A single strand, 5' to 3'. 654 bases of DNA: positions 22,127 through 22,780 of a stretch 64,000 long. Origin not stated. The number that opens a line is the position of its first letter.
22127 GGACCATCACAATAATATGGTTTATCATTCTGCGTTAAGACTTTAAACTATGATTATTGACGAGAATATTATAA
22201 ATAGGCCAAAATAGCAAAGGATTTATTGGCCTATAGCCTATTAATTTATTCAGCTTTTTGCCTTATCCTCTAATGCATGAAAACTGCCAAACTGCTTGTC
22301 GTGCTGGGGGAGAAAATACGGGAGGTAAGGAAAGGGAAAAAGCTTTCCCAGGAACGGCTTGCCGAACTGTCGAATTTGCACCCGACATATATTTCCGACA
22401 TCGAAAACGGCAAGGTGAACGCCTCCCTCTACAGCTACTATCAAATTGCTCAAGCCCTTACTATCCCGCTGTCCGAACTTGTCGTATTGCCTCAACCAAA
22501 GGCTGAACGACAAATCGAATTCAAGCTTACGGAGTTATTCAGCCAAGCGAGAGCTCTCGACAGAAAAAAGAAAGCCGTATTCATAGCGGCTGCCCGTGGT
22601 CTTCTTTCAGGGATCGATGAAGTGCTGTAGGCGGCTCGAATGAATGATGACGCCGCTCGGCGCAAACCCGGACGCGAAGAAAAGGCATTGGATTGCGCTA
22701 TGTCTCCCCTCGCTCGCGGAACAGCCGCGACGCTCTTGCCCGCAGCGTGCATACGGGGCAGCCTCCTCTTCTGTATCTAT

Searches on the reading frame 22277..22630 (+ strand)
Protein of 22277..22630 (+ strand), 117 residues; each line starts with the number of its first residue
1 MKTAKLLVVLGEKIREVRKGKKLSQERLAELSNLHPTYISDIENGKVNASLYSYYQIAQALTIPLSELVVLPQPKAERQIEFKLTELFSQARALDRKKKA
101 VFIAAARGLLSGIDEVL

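Call 5: search_protein_families(library=pfam, proteins=[window:22277-22630:+], max_evalue=0.01)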
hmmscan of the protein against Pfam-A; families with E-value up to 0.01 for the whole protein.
window:22277-22630:+ (117 aa): 6 families
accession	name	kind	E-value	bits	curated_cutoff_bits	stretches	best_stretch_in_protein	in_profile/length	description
PF01381.28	HTH_3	-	8.1e-14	51.8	23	1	14-68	1-55/55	Helix-turn-helix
PF12844.13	HTH_19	-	1.5e-09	38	30.2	1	11-69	1-59/64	Helix-turn-helix domain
PF13560.12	HTH_31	-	1.6e-07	32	27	1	10-51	2-44/64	Helix-turn-helix domain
PF13744.12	HTH_37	-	2.6e-05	24.4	27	1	10-48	19-57/80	Helix-turn-helix domain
PF13413.12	HTH_25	-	0.00014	22.1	24.6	1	15-47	3-35/62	Helix-turn-helix domain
PF13443.12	HTH_26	-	0.00027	21.5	22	1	13-72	1-61/63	Cro/C1-type HTH DNA-binding domain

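Call 38: search_protein_families(library=padloc, proteins=[window:22277-22630:+], max_evalue=0.01)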
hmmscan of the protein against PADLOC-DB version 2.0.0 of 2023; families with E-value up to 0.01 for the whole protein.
window:22277-22630:+ (117 aa): 18 families
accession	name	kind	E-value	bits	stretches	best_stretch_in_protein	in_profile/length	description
PDLC03665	Control_protein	-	3.4e-17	60.5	1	5-69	4-69/77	control protein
PDLC02926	HTH_VI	-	2.8e-15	54.3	1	10-89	2-81/92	-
PDLC03664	Control_protein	-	8.3e-12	43.4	1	7-68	11-72/74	control protein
PDLC03666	Control_protein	-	6.6e-11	40.5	1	11-71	8-68/77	control protein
PDLC03671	Control_protein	-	7.9e-10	36.8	1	9-69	14-74/84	control protein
PDLC04142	capH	-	8.1e-10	37.7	1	10-92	7-74/103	capH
PDLC03947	RmrA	-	1.2e-06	25.7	1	7-82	9-84/383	-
PDLC03953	RmrA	-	1.6e-06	25.6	1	10-86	6-82/373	-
PDLC03536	REase_II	-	3.6e-06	24.8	1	9-69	10-70/237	Type II restriction enzyme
PDLC03954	RmrA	-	5.7e-06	23.5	1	5-101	6-97/380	-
PDLC03668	Control_protein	-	5.8e-06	24.7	1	13-62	12-61/79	control protein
PDLC03948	RmrA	-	1.6e-05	22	1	11-69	10-68/397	-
PDLC03946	RmrA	-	3.2e-05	20.8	1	13-70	6-63/357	-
PDLC03951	RmrA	-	0.00011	19.4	1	11-82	10-80/400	-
PDLC03949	RmrA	-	0.00025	18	1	13-69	6-62/363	-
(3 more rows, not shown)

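Call 39: search_protein_families(library=ncbifam, proteins=[window:22277-22630:+], max_evalue=0.01)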
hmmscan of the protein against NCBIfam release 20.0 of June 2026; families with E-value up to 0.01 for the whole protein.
window:22277-22630:+ (117 aa): 16 families
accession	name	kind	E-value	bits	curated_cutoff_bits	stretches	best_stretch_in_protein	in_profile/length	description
NF006015.0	PRK08154.1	subfamily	1.1e-13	51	204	1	3-97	24-116/314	anaerobic benzoate catabolism transcriptional regulator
TIGR03070.1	couple_hipB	subfamily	1.5e-10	40.9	71.65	1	10-63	3-56/58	type II toxin-antitoxin system Y4mF family antitoxin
NF007408.0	PRK09943.1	equivalog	5.8e-10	39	211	1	9-87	7-85/185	HTH-type transcriptional regulator PuuR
NF041951.1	phage_RstR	subfamily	1.6e-09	38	80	1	10-102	3-92/108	RstR family transcriptional repressor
NF047948.1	male_kill_WMK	equivalog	2.5e-08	33.7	300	1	9-97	162-248/300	WO male-killing family protein Wmk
NF010465.0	PRK13890.1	equivalog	6.2e-08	32.8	96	1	17-69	13-65/121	conjugal transfer protein TrbA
NF046032.1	TransRegSlrRBacil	equivalog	6e-05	23.2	250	1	10-69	2-62/149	HTH-type transcriptional regulator SlrR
NF041677.1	trans_regClgR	equivalog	9.4e-05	22.5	170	1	6-79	5-78/113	transcriptional regulator ClgR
TIGR00270.2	TIGR00270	equivalog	0.00012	21.9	110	1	11-72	77-138/159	multiprotein bridging factor aMBF1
TIGR03830.1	CxxCG_CxxCG_HTH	subfamily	0.00017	21.3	61.8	1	9-50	65-106/127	type II TA system antitoxin MqsA family protein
NF003162.0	PRK04140.1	equivalog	0.0013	17.8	263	1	11-73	128-190/317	transcriptional regulator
NF007271.0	PRK09726.1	equivalog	0.0029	17.6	79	1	10-65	13-68/88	type II toxin-antitoxin system antitoxin HipB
NF007257.0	PRK09706.1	subfamily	0.0047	16.7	101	1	9-62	5-58/135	transcriptional repressor DicA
NF038139.1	Reg_Aceta_RamB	equivalog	0.0049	15.6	700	1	10-45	3-38/465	acetate metabolism transcriptional regulator RamB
NF041493.1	MobT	equivalog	0.0054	15.6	600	1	15-61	2-48/383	MobT family relaxase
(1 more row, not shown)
